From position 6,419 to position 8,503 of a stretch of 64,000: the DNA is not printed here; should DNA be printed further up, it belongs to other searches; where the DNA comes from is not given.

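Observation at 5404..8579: SIR2-HerA anti-phage module with a tightly linked KTSC-domain third gene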

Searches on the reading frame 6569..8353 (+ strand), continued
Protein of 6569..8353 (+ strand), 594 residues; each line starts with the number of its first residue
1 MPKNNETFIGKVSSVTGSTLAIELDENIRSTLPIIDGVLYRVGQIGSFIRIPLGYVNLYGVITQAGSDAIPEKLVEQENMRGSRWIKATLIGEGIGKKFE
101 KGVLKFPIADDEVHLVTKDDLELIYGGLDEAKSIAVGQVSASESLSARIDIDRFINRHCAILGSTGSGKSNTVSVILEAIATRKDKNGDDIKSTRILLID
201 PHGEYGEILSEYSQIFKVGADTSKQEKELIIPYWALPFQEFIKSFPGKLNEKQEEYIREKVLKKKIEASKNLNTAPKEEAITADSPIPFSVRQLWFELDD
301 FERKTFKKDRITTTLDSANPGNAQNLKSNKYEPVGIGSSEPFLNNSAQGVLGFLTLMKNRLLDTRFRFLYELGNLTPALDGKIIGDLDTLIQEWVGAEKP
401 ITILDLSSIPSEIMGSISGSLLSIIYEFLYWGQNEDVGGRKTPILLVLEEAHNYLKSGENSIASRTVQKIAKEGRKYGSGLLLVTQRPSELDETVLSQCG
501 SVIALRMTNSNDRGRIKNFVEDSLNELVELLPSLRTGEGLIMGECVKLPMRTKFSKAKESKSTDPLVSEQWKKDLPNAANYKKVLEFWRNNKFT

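Call 63: search_dna_similar(query=window:6569-8353:+, collection=plasmids, mode=protein, max_evalue=1e-60, max_rows=60, rows=best)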
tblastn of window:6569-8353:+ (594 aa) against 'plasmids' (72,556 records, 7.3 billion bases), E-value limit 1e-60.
Records with a match: 33; places in all: 33; records where one place covers at least 80% of the query: 32.
Best place of each record, by identity: <60% 33.
By first word of the organism name: Citrobacter 10; Sulfitobacter 3; Enterobacter 3; Rhizobium 2; Bradyrhizobium 2; Klebsiella 2; Tritonibacter 1; Mesorhizobium 1; Escherichia 1; Pseudoalteromonas 1; and 7 more.
By predicted mobility (MOB-suite, as given by PLSDB): conjugative 18; non-mobilizable 11; mobilizable 4.
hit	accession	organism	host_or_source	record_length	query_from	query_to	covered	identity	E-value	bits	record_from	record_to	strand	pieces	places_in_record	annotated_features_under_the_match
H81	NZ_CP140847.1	Rhizobium johnstonii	Trifolium pratense,whole organism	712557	1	594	100%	43.2%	7e-137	447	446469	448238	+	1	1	ATP-binding protein | SIR2 family protein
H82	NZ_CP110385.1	Tritonibacter mobilis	-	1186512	1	592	100%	43.3%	2e-137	449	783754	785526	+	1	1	record has no annotation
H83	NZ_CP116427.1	Sulfitobacter faviae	Hexacorallia,culture,Cold water coral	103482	4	589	99%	43.4%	1e-139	455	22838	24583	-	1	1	ATP-binding protein | SIR2 family protein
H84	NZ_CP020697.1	Sulfitobacter sp. D7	calanoid copepod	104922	4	589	99%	43.4%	1e-139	455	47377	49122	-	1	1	ATP-binding protein | SIR2 family protein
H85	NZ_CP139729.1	Sulfitobacter faviae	Bacterial Culture,hydrothermal vent ...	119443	4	589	99%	43.4%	1e-139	455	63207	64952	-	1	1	ATP-binding protein | SIR2 family protein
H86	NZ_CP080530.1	Mesorhizobium sp. AR02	Oxytropis sp.,Cell culture,root nodule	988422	7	589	98%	43.2%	6e-140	456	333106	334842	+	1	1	ATP-binding protein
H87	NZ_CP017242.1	Rhizobium etli 8C-3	Phaseolus vulgaris,cell culture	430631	4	589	99%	42.9%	2e-138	452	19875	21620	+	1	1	ATP-binding protein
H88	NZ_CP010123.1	Escherichia coli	cow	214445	1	592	100%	41.2%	2e-132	434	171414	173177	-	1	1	ATP-binding protein | SIR2 family protein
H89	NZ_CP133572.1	Pseudoalteromonas sp. HL-AS2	sediment core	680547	7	590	98%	40.3%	4e-114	381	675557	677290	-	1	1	ATP-binding protein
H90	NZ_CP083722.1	Bradyrhizobium sp. 41S5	Glycine max cv. AC Glengarry,Cell ...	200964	1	591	99%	39.7%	6e-127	418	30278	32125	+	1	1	ATP-binding protein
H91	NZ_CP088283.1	Bradyrhizobium quebecense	soybean cv. AC Glengarry,Cell ...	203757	1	591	99%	39.6%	3e-126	417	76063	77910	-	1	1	ATP-binding protein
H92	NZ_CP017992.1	Enterobacter cloacae complex sp. ECNIH7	-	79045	3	592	99%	38.8%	5e-110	369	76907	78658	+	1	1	helicase HerA-like domain-containing protein | SIR2 family protein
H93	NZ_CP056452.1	Citrobacter freundii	culture,Wastewater influent sample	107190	3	592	99%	38.8%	5e-110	369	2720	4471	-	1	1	helicase HerA-like domain-containing protein | SIR2 family protein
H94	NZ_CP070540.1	Citrobacter freundii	Homo sapiens,endotracheal tube swab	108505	3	592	99%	38.8%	5e-110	369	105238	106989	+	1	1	helicase HerA-like domain-containing protein | SIR2 family protein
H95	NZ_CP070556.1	Citrobacter freundii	Homo sapiens,abscess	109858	3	592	99%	38.8%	5e-110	369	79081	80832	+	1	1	helicase HerA-like domain-containing protein | SIR2 family protein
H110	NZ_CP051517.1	Paraburkholderia aromaticivorans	clean bacterial culture,Alpine forest ...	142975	1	591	99%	34.7%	4e-102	347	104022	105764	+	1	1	ATP-binding protein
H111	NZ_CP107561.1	Methylocystis sp. MJC1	whole organism,Alpine Peat Bogs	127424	1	591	99%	33.5%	5e-97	332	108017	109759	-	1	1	ATP-binding protein | SIR2 family protein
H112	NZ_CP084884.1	Natrinema zhouii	pure culture,Salt mine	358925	1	590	99%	33.3%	1e-89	311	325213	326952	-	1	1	ATP-binding protein | SIR2 family protein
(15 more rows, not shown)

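Call 65: get_annotated_region(hit=H110, flank=2500)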
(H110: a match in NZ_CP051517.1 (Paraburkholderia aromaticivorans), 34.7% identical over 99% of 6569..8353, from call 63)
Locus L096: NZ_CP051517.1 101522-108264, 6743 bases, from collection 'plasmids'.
description: Paraburkholderia aromaticivorans strain AR20-38 plasmid unnamed1
organism: Paraburkholderia aromaticivorans (NCBI taxid 2026199)
taxonomy: Bacteria; Pseudomonadota; Betaproteobacteria; Burkholderiales; Burkholderiaceae; Paraburkholderia; Paraburkholderia aromaticivorans
host: -; source: clean bacterial culture,Alpine forest soil; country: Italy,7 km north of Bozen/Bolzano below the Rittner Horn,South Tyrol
typing (MOB-suite, as given by PLSDB): non-mobilizable
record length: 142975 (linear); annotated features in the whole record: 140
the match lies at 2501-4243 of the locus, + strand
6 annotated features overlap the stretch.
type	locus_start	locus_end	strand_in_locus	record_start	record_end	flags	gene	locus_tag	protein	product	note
CDS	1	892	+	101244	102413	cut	-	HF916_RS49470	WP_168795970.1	PIN domain-containing protein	-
CDS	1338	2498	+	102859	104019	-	-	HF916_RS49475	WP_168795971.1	SIR2 family protein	-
CDS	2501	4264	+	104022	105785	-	-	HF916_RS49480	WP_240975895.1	ATP-binding protein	-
CDS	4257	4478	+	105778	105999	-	-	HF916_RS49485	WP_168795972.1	KTSC domain-containing protein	-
CDS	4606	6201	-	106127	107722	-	-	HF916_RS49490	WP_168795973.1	ATP-binding protein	-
CDS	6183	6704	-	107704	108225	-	-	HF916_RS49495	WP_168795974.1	HEPN domain-containing protein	-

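Call 66: get_annotated_region(hit=H111, flank=2500)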
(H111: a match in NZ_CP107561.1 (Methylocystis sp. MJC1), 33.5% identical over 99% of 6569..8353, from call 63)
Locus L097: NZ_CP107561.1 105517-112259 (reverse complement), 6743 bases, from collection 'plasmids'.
description: Methylocystis sp. MJC1 plasmid unnamed3, complete sequence
organism: Methylocystis sp. MJC1 (NCBI taxid 2654282)
taxonomy: Bacteria; Pseudomonadota; Alphaproteobacteria; Hyphomicrobiales; Methylocystaceae; Methylocystis; Methylocystis sp. MJC1
host: -; source: whole organism,Alpine Peat Bogs; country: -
typing (MOB-suite, as given by PLSDB): non-mobilizable
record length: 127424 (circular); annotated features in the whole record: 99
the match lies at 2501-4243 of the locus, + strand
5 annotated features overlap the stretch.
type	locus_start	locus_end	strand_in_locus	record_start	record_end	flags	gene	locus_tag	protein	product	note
CDS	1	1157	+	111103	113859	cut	-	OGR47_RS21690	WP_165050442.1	AAA family ATPase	-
CDS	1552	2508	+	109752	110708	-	-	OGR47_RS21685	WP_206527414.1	SIR2 family protein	-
CDS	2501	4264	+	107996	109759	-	-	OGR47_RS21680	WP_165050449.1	ATP-binding protein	-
CDS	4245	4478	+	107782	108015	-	-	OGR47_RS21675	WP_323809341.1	KTSC domain-containing protein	-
CDS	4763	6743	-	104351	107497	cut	-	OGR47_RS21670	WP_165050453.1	UvrD-helicase domain-containing protein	-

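Call 67: get_annotated_region(hit=H112, flank=2500)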
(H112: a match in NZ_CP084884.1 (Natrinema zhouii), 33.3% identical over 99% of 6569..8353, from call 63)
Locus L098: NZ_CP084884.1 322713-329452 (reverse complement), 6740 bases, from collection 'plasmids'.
description: Natrinema zhouii strain YPL30 plasmid unnamed3, complete sequence
organism: Natrinema zhouii (NCBI taxid 1710539)
taxonomy: Archaea; Euryarchaeota; Halobacteria; Halobacteriales; Natrialbaceae; Natrinema; Natrinema zhouii
host: -; source: pure culture,Salt mine; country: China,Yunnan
typing (MOB-suite, as given by PLSDB): non-mobilizable; mating-pair formation MPF_T
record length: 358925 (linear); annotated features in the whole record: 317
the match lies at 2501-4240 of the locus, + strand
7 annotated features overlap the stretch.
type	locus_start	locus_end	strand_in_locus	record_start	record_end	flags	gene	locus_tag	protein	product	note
CDS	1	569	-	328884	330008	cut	-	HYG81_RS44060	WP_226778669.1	site-specific integrase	GO:0015074 - DNA integration [Evidence IEA]; GO:0006310 - DNA recombination [Evidence IEA]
CDS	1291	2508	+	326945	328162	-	-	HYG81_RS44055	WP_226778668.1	SIR2 family protein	-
CDS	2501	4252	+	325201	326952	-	-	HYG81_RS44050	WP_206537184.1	ATP-binding protein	-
CDS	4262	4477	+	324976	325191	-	-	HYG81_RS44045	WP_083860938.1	KTSC domain-containing protein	-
CDS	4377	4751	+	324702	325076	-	-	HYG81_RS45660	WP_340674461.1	ADP-ribosylglycohydrolase family protein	-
CDS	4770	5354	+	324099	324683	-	-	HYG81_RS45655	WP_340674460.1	ADP-ribosylglycohydrolase family protein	-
CDS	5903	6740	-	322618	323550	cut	-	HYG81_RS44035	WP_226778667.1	hypothetical protein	-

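Call 68: get_annotated_region(hit=H5, flank=3000)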
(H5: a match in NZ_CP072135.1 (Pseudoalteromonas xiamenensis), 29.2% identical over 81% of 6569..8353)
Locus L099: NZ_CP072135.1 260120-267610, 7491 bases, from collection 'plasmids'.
description: Pseudoalteromonas xiamenensis strain STKMTI.2 plasmid unnamed5, complete sequence
organism: Pseudoalteromonas xiamenensis (NCBI taxid 882626)
taxonomy: Bacteria; Pseudomonadota; Gammaproteobacteria; Alteromonadales; Pseudoalteromonadaceae; Pseudoalteromonas; Pseudoalteromonas xiamenensis
host: -; source: mangrove sediment; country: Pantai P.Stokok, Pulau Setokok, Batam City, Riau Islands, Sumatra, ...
typing (MOB-suite, as given by PLSDB): non-mobilizable
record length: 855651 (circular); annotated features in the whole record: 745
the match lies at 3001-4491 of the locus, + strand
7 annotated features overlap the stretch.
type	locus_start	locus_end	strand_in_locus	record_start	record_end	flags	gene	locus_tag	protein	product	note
CDS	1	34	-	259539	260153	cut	-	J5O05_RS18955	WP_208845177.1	M23 family metallopeptidase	GO:0006508 - proteolysis [Evidence IEA]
CDS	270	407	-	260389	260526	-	-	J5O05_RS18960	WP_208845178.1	hypothetical protein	-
CDS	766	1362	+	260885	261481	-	-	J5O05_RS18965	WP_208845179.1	hypothetical protein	-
CDS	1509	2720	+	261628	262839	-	-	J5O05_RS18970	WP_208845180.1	hypothetical protein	-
CDS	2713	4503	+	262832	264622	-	-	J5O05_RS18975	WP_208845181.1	ATP-binding protein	-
CDS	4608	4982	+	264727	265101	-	-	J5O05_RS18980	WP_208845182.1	hypothetical protein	-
CDS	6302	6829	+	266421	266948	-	-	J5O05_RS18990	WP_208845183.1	hypothetical protein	-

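Call 72: search_solved_structures(query=P0350, max_evalue=1e-30, show_alignments=1)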
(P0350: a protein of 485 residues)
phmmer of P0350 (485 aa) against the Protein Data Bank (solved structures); distinct sequences matched with E-value up to 1e-30: 4.
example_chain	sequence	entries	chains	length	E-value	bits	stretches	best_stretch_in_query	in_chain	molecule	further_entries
8wiv_A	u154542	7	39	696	9.8e-125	420.1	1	12-485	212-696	Helicase HerA central domain-containing protein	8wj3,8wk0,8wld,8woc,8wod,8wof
8ziq_M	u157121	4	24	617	3.3e-40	141.4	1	25-392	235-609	HerA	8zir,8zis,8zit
9c1m_M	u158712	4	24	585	3.7e-36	128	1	23-390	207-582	ATP-binding protein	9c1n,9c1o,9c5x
8xau_A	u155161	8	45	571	4.3e-34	121.2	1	28-389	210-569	ATP-binding protein | HerA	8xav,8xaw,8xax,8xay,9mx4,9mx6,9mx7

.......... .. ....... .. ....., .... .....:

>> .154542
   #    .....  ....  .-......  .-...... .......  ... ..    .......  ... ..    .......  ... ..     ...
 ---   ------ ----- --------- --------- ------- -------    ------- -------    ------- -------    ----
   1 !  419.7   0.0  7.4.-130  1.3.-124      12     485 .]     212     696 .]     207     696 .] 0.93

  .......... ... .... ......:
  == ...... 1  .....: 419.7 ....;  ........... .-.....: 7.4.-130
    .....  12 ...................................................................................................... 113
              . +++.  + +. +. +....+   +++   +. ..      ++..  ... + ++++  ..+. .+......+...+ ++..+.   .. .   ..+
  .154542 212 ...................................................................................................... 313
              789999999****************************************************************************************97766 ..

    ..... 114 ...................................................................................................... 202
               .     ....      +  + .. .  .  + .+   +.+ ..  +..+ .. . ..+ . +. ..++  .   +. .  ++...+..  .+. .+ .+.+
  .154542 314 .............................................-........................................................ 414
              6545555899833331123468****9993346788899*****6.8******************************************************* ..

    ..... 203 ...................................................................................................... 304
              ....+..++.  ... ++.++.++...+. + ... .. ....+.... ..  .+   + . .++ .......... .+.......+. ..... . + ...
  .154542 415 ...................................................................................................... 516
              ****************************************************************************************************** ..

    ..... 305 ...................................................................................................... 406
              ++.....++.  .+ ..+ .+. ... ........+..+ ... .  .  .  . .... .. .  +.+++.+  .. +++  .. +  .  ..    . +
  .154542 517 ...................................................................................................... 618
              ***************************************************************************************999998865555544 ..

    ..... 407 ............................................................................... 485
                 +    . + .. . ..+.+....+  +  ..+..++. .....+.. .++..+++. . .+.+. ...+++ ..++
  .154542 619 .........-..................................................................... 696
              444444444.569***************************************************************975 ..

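Call 78: get_annotated_region(hit=H9, flank=3000)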
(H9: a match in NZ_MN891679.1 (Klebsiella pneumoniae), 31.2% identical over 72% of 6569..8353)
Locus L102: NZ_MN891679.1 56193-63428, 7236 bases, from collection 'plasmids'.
description: Klebsiella pneumoniae strain ZZ40 plasmid pZZ40-KPC, complete sequence
organism: Klebsiella pneumoniae (NCBI taxid 573)
taxonomy: Bacteria; Pseudomonadota; Gammaproteobacteria; Enterobacterales; Enterobacteriaceae; Klebsiella; Klebsiella pneumoniae
host: -; source: -; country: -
typing (MOB-suite, as given by PLSDB): conjugative; replicon IncFII,IncU,rep_cluster_1418; relaxase MOBF; mating-pair formation MPF_F
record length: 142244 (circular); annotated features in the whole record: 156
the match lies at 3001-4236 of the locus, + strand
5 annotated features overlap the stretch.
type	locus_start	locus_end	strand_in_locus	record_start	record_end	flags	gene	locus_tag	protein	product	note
CDS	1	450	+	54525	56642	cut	-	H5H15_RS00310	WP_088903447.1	DUF499 domain-containing protein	-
CDS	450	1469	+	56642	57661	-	-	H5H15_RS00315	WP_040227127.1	hypothetical protein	-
CDS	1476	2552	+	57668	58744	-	-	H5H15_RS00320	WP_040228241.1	SIR2 family protein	-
CDS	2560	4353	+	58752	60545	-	-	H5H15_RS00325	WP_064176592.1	ATP-binding protein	-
CDS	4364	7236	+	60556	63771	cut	-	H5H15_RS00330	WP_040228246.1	DUF1156 domain-containing protein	-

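Call 79: get_annotated_region(hit=H27, flank=3500)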
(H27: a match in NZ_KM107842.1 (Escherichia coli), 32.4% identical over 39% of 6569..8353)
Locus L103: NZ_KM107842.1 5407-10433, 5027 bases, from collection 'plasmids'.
description: Escherichia coli strain G3/10 plasmid pSYM6, complete sequence
organism: Escherichia coli (NCBI taxid 562)
taxonomy: Bacteria; Pseudomonadota; Gammaproteobacteria; Enterobacterales; Enterobacteriaceae; Escherichia; Escherichia coli
host: -; source: Homo sapiens; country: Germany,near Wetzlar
typing (MOB-suite, as given by PLSDB): non-mobilizable
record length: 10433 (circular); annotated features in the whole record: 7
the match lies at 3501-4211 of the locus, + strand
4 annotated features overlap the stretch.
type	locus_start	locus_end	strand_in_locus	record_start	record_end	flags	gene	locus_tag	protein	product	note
CDS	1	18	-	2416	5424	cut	-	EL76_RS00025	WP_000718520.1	Tn3 family transposase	-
CDS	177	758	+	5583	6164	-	-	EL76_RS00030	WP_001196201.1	recombinase family protein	GO:0006310 - DNA recombination [Evidence IEA]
CDS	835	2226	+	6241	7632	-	-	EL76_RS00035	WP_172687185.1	SIR2 family protein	-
CDS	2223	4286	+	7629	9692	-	-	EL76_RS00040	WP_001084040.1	ATP-binding protein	-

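Call 80: get_annotated_region(hit=H13, flank=3000)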
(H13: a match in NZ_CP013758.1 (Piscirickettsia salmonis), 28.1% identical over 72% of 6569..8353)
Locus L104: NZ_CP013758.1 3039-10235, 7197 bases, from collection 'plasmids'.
description: Piscirickettsia salmonis strain AY6492A plasmid p1PS1, complete sequence
organism: Piscirickettsia salmonis (NCBI taxid 1238)
taxonomy: Bacteria; Pseudomonadota; Gammaproteobacteria; Thiotrichales; Piscirickettsiaceae; Piscirickettsia; Piscirickettsia salmonis
host: -; source: Salmo salar,liver; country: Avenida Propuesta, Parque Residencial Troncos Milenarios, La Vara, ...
typing (MOB-suite, as given by PLSDB): mobilizable; relaxase MOBF
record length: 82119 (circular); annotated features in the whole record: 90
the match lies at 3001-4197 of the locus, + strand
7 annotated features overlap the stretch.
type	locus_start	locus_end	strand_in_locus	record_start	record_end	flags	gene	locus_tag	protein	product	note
CDS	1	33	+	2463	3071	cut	-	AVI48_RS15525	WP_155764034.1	ankyrin repeat domain-containing protein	-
CDS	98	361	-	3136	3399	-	-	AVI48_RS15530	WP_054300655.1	RNA-binding protein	-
CDS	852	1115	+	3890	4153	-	-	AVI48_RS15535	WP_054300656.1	hypothetical protein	-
CDS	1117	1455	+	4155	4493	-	-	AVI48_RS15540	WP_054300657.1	hypothetical protein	-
CDS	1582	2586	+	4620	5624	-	-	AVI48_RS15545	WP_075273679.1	SIR2 family protein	-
CDS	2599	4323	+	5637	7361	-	-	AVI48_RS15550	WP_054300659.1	ATP-binding protein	-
CDS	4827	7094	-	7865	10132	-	-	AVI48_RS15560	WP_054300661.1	hypothetical protein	-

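Call 84: find_encoding_contigs(protein=P0003, flank=6000, max_places=2)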
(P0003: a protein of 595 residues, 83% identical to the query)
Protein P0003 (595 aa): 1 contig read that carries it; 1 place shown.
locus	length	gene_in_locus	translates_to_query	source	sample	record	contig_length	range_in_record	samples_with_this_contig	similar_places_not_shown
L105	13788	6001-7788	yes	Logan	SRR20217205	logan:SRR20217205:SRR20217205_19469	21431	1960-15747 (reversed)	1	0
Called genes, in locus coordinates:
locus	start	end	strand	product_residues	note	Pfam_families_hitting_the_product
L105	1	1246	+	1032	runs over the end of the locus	PF07669:Eco57I, PF02384:N6_Mtase (weak)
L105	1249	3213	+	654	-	PF13589:HATPase_c_3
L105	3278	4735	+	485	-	PF12705:PDDEXK_1 (faint), PF13482:RNase_H_2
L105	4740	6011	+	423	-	PF13289:SIR2_2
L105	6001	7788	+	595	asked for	PF01580:FtsK_SpoIIIE (faint), PF01935:DUF87, PF10412:TrwB_AAD_bind (faint), PF12846:AAA_10 (faint), PF05872:HerA_C (weak)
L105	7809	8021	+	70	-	PF13619:KTSC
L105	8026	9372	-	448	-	PF00239:Resolvase, PF07508:Recombinase, PF13408:Zn_ribbon_recom (weak)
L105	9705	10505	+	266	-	-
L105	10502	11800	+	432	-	PF00753:Lactamase_B (weak), PF12706:Lactamase_B_2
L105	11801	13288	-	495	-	PF00270:DEAD (weak), PF03237:Terminase_6N (faint), PF17289:Terminase_6C (faint)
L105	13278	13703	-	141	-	-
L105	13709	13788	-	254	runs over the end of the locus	PF01555:N6_N4_Mtase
